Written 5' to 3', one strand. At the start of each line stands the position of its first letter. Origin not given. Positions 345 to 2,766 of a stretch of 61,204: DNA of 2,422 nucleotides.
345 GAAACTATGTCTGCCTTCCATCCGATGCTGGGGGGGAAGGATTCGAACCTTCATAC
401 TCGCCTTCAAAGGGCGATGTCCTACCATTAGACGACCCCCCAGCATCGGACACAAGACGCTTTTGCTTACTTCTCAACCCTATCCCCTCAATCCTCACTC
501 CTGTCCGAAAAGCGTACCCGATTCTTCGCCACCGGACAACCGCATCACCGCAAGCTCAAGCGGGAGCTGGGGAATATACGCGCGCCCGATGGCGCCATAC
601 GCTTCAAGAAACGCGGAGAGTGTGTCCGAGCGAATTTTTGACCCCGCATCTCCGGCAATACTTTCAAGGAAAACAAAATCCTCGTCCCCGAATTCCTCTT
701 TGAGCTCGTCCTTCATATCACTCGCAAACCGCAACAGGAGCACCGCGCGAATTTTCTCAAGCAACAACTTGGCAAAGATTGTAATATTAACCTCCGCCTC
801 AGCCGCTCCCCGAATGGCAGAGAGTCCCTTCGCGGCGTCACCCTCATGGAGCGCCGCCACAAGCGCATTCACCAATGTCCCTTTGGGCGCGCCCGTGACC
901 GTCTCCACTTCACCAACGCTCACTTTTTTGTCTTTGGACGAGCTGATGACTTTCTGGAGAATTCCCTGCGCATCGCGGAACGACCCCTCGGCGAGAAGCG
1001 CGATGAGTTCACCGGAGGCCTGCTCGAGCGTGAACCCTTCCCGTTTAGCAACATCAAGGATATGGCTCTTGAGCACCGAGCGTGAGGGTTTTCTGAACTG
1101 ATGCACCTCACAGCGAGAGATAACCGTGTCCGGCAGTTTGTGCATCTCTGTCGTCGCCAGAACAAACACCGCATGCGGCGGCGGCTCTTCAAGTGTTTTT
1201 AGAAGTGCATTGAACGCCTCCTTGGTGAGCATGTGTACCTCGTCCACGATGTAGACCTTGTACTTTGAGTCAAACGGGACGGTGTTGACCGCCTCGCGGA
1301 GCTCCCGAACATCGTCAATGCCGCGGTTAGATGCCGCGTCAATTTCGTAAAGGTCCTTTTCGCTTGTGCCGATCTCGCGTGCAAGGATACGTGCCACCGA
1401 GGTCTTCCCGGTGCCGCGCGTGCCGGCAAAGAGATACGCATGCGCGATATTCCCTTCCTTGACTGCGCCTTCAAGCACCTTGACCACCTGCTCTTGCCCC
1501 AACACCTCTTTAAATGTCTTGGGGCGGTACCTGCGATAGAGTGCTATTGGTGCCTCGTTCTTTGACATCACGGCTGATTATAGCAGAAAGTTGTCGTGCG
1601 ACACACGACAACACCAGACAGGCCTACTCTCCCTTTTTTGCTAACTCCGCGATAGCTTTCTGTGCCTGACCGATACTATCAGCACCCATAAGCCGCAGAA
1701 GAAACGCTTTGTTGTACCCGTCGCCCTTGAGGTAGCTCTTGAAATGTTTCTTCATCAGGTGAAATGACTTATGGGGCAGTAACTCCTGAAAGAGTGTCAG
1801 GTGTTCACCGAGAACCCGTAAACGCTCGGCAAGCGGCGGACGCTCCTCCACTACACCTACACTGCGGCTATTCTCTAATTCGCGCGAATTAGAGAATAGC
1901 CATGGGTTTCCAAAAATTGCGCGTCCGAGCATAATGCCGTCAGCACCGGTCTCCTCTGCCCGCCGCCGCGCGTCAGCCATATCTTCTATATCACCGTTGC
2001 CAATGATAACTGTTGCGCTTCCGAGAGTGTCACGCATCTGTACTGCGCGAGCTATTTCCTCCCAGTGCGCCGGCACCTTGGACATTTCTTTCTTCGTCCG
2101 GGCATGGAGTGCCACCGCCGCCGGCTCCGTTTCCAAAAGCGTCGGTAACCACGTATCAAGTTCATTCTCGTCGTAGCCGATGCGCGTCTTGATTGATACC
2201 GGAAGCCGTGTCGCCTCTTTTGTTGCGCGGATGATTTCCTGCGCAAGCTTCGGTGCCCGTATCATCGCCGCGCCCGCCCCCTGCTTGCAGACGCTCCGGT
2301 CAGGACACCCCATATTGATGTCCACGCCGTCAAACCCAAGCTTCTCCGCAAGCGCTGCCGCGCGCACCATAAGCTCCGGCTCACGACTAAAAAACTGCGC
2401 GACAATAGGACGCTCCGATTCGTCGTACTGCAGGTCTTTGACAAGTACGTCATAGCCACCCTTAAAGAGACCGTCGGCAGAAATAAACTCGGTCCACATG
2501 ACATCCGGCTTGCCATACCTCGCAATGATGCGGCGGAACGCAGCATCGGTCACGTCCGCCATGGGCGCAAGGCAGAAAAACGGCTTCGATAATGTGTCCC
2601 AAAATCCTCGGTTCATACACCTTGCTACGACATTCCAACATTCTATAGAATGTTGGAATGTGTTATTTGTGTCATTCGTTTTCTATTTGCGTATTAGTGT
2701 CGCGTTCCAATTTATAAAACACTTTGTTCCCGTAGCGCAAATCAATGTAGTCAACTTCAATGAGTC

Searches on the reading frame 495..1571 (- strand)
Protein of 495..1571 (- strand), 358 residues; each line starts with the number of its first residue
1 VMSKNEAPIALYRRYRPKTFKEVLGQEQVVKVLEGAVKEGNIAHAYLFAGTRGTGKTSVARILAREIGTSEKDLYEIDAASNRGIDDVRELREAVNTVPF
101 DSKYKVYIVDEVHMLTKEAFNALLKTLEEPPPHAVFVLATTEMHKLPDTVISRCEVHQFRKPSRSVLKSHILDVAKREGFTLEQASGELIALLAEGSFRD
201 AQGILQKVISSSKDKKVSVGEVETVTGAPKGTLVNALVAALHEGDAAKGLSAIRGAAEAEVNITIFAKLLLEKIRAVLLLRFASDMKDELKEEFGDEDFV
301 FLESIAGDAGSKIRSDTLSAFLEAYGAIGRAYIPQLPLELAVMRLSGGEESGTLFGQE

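Call 49: search_protein_families(library=ncbifam, proteins=[window:495-1571:-], max_evalue=0.01)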
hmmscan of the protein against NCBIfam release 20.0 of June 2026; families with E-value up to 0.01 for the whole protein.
window:495-1571:- (358 aa): 83 families (the best 25 are shown)
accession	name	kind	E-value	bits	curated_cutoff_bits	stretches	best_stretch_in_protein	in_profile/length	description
NF004046.1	PRK05563.1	equivalog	1.3e-100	338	400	2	70-347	85-358/567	DNA polymerase III subunit gamma/tau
TIGR02397.1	dnaX_nterm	equivalog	2.5e-95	319.7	250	2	70-343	84-352/355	DNA polymerase III subunit gamma/tau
NF011512.0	PRK14950.1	equivalog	4.7e-92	310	593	2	72-343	89-356/585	DNA polymerase III subunits gamma and tau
NF011514.0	PRK14953.1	equivalog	8.7e-90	302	536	2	72-292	88-307/488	DNA polymerase III subunits gamma and tau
NF011526.0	PRK14965.1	equivalog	3.8e-84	283.6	670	2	72-345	88-358/578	DNA polymerase III subunits gamma and tau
NF011523.0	PRK14962.1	equivalog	1.2e-83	281.5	576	2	71-274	85-287/474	DNA polymerase III subunits gamma and tau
NF006585.0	PRK09111.1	equivalog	6.7e-81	272.7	604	2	72-345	117-387/616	DNA polymerase III subunit gamma/tau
NF004549.0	PRK05896.1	equivalog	3.5e-75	254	578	2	72-271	88-286/642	DNA polymerase III subunits gamma and tau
NF004962.0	PRK06305.1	equivalog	9.3e-75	252.6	559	2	70-288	88-299/465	DNA polymerase III subunits gamma and tau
NF005942.0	PRK07994.1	equivalog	1e-74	252.7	613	2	73-287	89-302/655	DNA polymerase III subunit gamma/tau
NF011524.0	PRK14963.1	equivalog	1.4e-72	245.8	601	2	72-278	85-289/647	DNA polymerase III subunits gamma and tau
NF005846.3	PRK07764.1-6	equivalog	1.5e-71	242.3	625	2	68-287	82-301/628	DNA polymerase III subunit gamma and tau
NF011510.0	PRK14948.1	equivalog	1.7e-70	238.5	593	2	72-285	92-303/640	DNA polymerase III subunit gamma/tau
NF011531.0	PRK14971.1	equivalog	2.2e-69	234.9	685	2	73-215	91-233/614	DNA polymerase III subunit gamma/tau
NF011520.0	PRK14959.1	equivalog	1.6e-68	231.7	798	2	72-285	88-300/624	DNA polymerase III subunits gamma and tau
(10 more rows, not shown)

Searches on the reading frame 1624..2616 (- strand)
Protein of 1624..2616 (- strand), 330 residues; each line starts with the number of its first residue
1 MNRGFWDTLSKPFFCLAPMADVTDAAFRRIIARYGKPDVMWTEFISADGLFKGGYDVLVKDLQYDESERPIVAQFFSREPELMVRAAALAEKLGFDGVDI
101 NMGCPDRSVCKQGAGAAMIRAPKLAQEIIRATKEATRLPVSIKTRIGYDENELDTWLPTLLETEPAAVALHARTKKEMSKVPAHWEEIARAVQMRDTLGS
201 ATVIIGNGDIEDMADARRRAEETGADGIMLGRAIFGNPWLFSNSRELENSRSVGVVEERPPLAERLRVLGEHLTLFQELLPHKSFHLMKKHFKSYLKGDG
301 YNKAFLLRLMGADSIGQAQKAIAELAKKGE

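Call 10: search_protein_families(library=pfam, proteins=[window:1624-2616:-], max_evalue=0.01)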
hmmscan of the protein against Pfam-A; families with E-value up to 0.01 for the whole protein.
window:1624-2616:- (330 aa): 2 families
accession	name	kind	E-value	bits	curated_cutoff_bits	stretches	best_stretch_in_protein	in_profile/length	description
PF01207.24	Dus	-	2.7e-63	214.4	20.4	1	16-320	2-298/311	Dihydrouridine synthase (Dus)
PF09863.15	DUF2090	-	0.0061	16.1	27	1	181-239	218-278/310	Uncharacterized protein conserved in bacteria (DUF2090)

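Call 40: search_solved_structures(query=window:1624-2616:-, max_evalue=1e-10, show_alignments=3)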
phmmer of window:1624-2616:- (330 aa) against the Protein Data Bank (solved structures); distinct sequences matched with E-value up to 1e-10: 12.
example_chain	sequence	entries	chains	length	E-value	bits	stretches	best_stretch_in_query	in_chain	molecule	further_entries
1vhn_A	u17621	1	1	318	5.5e-33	117.9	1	16-299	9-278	putative flavin oxidoreductase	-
6ei9_A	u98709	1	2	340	3.1e-29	105.6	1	15-307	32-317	tRNA-dihydrouridine synthase B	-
3b0v_C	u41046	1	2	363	3.2e-22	82.5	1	11-264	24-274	tRNA-dihydrouridine synthase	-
3b0p_A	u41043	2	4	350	4.1e-22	82.2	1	12-264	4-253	tRNA-dihydrouridine synthase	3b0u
4bf9_A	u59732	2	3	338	5.4e-22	81.8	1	14-240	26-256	TRNA-DIHYDROURIDINE SYNTHASE C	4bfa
3w9z_A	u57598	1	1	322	7e-22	81.4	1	15-240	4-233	tRNA-dihydrouridine synthase C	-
4yco_A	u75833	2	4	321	9e-21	77.8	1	15-240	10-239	tRNA-dihydrouridine synthase C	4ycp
6ezb_A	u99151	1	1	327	6e-16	61.9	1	68-243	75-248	tRNA-dihydrouridine(20) synthase [NAD(P)+]-like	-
6ezc_A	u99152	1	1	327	6e-16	61.9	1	68-243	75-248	tRNA-dihydrouridine(20) synthase [NAD(P)+]-like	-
4wfs_A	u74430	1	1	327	6e-16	61.9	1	68-243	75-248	tRNA-dihydrouridine(20) synthase [NAD(P)+]-like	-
6eza_A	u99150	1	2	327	6e-16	61.9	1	68-243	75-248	tRNA-dihydrouridine(20) synthase [NAD(P)+]-like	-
4xp7_A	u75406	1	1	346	7e-16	61.7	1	68-243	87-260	tRNA-dihydrouridine(20) synthase [NAD(P)+]-like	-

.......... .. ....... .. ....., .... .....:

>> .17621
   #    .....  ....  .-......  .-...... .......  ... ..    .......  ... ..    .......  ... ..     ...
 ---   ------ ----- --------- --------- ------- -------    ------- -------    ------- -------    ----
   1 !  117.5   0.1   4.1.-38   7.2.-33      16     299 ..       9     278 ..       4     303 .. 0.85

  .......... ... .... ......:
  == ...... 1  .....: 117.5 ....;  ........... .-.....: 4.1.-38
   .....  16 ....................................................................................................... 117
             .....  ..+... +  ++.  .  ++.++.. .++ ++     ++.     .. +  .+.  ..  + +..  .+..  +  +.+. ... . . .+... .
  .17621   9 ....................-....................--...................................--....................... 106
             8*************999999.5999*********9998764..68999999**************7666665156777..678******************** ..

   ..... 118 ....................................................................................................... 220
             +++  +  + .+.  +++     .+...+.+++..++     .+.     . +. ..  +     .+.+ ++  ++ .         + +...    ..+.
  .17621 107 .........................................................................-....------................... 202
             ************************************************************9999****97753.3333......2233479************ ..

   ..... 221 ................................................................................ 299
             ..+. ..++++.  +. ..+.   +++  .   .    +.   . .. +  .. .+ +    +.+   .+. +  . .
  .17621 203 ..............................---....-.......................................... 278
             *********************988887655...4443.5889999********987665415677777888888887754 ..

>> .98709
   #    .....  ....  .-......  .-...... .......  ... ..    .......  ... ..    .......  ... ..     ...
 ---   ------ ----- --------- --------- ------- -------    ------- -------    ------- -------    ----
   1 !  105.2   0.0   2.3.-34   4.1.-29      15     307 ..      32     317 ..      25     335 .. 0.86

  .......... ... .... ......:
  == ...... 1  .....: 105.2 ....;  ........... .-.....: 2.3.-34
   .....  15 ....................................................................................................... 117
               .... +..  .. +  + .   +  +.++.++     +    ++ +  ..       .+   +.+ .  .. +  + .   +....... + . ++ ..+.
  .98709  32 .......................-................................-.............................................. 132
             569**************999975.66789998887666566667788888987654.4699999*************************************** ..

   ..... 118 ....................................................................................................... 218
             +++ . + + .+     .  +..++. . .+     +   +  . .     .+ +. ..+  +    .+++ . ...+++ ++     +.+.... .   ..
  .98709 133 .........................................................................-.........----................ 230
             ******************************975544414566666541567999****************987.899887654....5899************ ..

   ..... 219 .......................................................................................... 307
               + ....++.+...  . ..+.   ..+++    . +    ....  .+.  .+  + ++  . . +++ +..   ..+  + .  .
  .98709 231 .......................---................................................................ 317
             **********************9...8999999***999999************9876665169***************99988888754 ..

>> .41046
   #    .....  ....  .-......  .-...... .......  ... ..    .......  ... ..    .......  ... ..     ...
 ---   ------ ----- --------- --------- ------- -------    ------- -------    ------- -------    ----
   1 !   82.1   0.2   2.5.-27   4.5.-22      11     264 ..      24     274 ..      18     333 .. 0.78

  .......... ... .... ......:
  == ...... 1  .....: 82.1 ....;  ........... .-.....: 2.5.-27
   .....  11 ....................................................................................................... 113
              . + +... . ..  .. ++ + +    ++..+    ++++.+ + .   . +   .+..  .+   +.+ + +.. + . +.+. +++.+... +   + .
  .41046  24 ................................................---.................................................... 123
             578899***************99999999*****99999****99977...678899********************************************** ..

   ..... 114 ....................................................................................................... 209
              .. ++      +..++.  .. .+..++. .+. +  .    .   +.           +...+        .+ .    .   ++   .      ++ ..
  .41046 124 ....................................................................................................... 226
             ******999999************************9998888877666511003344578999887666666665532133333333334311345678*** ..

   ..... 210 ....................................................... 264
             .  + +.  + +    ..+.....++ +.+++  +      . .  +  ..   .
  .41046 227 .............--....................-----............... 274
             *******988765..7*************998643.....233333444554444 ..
